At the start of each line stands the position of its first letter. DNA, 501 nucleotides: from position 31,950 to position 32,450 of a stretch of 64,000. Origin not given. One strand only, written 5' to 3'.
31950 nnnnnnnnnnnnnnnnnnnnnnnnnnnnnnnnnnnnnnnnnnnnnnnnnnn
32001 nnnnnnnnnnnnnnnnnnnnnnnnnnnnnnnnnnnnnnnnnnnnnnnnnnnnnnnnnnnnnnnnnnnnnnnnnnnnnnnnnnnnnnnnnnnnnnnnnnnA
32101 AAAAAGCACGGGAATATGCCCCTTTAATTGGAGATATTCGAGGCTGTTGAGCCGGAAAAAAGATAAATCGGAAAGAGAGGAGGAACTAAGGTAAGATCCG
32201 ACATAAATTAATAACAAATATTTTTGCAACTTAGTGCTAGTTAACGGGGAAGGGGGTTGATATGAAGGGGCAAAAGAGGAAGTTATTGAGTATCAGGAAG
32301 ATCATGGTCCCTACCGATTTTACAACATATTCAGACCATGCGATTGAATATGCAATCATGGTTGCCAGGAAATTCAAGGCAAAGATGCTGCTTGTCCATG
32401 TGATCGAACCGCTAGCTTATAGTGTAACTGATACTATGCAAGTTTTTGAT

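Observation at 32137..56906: Duplicated, rearranged stress module (64-nt leader / uspA / ftsH / Met-rich protein) bracketing the accessory region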

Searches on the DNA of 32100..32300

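Call 35: search_rna_families(source=window, start=32100, end=32300, threshold=evalue, max_evalue=10)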
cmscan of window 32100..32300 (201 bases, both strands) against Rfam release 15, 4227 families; matches with E-value up to 10: 3.
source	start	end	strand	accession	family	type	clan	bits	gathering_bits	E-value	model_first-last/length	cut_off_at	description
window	32152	32233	+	RF02068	STnc480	Gene; sRNA;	-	16.3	72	6.3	1-72/72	no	Enterobacterial sRNA STnc480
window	32209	32300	+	RF02995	IMES-5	Gene; sRNA;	-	15.5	96.1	0.71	1-60/150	3'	IMES-5 RNA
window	32102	32183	+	RF02133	HOXB13-AS1_2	Gene; lncRNA;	-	8.6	40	9.9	1-81/81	no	HOXB13 antisense RNA 1 conserved region 2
